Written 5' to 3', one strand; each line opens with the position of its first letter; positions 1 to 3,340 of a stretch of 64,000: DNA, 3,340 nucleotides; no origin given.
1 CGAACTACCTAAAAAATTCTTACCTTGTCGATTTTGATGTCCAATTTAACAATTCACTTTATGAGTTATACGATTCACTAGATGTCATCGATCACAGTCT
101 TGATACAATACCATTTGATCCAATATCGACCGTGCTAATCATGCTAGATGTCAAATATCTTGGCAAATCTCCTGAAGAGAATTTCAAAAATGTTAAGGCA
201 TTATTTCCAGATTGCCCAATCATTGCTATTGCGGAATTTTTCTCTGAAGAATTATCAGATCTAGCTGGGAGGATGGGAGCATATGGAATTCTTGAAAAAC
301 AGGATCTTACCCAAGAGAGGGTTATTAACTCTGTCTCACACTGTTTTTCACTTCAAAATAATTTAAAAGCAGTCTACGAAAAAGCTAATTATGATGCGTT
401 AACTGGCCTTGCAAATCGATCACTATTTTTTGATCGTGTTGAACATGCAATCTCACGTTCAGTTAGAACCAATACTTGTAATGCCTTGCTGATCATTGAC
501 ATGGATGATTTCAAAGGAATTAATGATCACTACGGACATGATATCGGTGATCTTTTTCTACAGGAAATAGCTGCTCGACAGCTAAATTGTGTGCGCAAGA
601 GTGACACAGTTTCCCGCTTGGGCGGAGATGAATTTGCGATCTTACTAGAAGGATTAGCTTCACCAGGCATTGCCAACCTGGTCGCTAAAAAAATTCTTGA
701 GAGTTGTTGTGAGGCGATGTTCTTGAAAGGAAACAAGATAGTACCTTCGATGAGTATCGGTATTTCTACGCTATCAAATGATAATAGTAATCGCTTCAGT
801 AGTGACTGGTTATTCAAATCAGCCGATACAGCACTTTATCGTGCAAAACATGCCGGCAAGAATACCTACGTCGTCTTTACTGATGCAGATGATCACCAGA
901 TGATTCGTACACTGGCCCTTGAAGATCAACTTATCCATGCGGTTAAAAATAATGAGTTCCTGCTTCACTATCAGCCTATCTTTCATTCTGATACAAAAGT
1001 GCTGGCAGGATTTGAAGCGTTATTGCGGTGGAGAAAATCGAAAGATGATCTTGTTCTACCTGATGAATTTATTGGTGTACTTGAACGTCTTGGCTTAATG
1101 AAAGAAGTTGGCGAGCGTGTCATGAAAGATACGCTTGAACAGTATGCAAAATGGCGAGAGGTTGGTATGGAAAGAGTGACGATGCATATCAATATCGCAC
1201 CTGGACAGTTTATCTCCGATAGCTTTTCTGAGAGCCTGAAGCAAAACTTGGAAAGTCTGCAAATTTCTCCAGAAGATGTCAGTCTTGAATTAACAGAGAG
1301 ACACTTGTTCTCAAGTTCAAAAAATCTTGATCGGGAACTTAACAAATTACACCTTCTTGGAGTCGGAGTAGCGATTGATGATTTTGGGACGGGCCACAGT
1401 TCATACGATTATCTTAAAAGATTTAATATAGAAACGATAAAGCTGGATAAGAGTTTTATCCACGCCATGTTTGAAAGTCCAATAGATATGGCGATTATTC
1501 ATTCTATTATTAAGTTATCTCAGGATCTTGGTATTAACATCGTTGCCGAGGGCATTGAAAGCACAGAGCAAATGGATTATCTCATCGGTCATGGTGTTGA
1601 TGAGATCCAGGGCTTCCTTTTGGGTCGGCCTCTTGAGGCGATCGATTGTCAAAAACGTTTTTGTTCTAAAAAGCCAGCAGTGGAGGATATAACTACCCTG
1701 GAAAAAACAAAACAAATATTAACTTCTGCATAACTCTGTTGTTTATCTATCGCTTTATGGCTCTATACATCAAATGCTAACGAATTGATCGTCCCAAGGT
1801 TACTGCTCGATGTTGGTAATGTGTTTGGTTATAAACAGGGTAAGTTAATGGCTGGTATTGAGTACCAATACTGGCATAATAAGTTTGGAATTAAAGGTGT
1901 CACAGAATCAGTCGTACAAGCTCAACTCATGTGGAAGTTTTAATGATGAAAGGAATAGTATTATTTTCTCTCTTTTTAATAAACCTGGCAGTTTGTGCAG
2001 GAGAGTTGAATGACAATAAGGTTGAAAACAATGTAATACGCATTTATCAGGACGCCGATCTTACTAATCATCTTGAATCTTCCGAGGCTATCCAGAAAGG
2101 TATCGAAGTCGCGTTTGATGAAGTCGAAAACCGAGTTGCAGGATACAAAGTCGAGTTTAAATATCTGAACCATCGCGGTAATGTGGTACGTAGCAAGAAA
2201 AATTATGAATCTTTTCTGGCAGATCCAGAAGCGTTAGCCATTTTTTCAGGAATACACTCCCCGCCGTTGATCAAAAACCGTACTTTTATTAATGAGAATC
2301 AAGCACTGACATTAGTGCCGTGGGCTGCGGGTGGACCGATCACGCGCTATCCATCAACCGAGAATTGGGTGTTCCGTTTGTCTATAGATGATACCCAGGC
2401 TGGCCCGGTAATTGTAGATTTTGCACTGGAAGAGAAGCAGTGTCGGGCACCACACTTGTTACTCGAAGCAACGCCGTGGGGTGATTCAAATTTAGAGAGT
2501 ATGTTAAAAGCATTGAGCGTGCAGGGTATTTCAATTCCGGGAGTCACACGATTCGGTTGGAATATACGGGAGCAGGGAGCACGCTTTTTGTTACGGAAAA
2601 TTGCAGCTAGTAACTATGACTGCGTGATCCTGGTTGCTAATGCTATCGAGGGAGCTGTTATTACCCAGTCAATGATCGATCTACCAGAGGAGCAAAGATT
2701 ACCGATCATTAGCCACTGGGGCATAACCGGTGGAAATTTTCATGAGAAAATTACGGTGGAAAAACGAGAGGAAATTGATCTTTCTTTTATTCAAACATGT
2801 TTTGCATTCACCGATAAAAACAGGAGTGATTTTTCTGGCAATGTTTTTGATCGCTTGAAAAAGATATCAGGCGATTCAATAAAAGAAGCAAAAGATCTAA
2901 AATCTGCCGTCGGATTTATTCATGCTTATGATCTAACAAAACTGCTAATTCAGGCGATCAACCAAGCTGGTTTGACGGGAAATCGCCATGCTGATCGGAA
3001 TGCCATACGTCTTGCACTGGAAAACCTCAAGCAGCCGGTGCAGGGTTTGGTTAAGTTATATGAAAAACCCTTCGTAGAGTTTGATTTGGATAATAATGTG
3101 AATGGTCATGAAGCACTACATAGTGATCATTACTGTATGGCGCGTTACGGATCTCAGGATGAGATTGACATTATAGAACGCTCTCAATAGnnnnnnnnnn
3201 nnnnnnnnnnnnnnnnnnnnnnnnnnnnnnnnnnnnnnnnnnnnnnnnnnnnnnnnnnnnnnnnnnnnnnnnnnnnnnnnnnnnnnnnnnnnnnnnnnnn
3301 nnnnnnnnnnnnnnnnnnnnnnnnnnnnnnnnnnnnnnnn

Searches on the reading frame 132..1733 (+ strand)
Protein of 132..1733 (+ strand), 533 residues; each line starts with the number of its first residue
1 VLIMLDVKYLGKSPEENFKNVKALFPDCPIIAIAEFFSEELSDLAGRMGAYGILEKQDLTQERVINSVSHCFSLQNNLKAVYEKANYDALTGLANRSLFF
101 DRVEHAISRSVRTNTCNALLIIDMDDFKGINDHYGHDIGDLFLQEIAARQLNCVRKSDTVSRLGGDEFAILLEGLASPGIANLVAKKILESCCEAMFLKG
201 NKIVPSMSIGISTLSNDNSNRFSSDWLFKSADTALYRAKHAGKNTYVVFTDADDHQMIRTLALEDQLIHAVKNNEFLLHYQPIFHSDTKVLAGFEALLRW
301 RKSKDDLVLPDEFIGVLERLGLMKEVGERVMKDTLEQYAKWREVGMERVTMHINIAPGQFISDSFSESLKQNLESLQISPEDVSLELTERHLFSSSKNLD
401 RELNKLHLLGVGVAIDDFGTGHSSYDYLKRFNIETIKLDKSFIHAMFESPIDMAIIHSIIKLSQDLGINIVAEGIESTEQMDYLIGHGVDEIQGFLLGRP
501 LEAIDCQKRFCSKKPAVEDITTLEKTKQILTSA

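Call 54: search_protein_families(library=pfam, proteins=[window:132-1733:+], max_evalue=1e-8)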
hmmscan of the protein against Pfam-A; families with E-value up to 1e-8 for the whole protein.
window:132-1733:+ (533 aa): 2 families
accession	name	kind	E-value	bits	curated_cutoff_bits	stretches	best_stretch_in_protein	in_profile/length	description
PF00563.25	EAL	-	1.2e-62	211.8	31.3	1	266-500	3-236/236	EAL domain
PF00990.26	GGDEF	-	3.3e-43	147.7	23.8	1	85-244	1-160/161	Diguanylate cyclase, GGDEF domain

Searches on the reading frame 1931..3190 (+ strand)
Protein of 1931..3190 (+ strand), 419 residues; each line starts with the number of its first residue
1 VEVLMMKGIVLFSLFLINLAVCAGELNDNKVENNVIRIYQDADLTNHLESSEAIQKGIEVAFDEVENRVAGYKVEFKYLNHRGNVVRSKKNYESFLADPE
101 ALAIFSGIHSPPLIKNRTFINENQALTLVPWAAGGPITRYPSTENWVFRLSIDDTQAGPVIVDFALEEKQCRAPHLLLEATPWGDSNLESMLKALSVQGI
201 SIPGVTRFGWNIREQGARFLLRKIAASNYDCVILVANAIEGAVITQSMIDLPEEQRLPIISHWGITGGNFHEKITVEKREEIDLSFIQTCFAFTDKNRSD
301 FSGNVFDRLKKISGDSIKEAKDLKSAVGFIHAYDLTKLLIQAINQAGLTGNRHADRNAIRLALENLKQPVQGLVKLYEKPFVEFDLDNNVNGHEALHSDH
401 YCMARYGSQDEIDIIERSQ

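Call 54: search_protein_families(library=pfam, proteins=[window:1931-3190:+], max_evalue=1e-8)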
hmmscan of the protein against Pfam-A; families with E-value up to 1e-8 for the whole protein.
window:1931-3190:+ (419 aa): 1 family
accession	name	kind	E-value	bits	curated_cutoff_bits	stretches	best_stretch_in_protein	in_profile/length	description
PF13458.12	Peripla_BP_6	-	8.3e-14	52.4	31.7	1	50-238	17-199/343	Periplasmic binding protein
